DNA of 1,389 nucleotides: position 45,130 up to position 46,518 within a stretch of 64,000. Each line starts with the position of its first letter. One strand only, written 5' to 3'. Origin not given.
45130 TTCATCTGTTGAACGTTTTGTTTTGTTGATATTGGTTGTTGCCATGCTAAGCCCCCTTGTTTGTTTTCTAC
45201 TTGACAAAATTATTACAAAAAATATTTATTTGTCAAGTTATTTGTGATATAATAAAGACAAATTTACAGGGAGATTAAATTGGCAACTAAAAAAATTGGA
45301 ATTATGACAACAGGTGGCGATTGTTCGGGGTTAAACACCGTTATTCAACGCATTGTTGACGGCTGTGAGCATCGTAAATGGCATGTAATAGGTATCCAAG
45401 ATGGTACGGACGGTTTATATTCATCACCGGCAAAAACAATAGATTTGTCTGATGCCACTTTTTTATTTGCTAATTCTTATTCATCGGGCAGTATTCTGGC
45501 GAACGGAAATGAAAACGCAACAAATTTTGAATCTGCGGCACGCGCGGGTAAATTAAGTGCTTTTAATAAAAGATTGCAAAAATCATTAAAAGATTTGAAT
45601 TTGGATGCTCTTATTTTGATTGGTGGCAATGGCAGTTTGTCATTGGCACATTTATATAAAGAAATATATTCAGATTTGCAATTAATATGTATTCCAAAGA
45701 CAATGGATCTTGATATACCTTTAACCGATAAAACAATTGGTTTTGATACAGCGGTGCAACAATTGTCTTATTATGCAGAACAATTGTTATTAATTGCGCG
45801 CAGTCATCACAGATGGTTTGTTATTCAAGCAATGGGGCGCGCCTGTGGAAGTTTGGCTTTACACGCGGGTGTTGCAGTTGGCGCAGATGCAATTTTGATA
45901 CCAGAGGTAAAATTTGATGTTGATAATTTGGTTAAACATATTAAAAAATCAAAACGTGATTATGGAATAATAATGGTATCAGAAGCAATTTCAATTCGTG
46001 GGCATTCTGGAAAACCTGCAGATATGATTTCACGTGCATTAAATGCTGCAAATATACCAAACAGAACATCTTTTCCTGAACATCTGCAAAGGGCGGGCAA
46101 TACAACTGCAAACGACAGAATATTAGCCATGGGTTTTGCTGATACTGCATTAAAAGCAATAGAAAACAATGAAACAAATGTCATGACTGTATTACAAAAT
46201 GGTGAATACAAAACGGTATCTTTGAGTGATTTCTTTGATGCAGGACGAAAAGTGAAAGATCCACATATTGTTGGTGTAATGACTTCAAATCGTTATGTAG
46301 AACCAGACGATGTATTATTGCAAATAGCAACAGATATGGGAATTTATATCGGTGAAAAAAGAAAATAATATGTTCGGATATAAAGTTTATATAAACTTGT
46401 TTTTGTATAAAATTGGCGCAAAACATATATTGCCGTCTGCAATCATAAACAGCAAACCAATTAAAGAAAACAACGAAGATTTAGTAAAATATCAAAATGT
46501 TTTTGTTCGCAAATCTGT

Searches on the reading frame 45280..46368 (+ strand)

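Call 9: search_protein_families(library=ncbifam, proteins=[window:45280-46368:+], max_evalue=0.001)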
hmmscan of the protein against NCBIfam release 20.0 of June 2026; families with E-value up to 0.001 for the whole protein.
window:45280-46368:+ (362 aa): 11 families
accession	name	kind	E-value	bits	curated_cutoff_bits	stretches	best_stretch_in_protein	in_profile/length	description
NF002872.1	PRK03202.1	subfamily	1.2e-75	254.5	253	1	4-327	1-312/323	ATP-dependent 6-phosphofructokinase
TIGR02483.1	PFK_mixed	subfamily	1.6e-68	231.2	430.55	2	5-242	1-231/325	phosphofructokinase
NF010674.0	PRK14071.1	equivalog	1.7e-63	214.7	544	1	2-359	3-360/360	ATP-dependent 6-phosphofructokinase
TIGR02482.1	PFKA_ATP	equivalog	8.9e-56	189.1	371.35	1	5-317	1-299/301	6-phosphofructokinase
TIGR02478.1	6PF1K_euk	equivalog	4.8e-36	124.2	708.4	2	130-304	138-323/744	6-phosphofructokinase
NF041103.1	PFKA_PPi_Ttgales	equivalog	1.8e-30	106.3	550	1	6-215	1-203/407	diphosphate--fructose-6-phosphate 1-phosphotransferase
NF005301.0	PRK06830.1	equivalog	5.6e-26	91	400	1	4-235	82-312/445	ATP-dependent 6-phosphofructokinase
NF010675.0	PRK14072.1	subfamily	7.9e-22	77.5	273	1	9-245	9-253/416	diphosphate--fructose-6-phosphate 1-phosphotransferase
NF005482.0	PRK07085.1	subfamily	1.8e-16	59.8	446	1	3-235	73-313/558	diphosphate--fructose-6-phosphate 1-phosphotransferase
TIGR02477.1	PFKA_PPi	equivalog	2.6e-15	55.9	587.95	1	4-210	68-271/539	diphosphate--fructose-6-phosphate 1-phosphotransferase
NF005121.0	PRK06555.1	equivalog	4.9e-13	48.6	395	1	1-195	1-205/404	pyrophosphate--fructose-6-phosphate 1-phosphotransferase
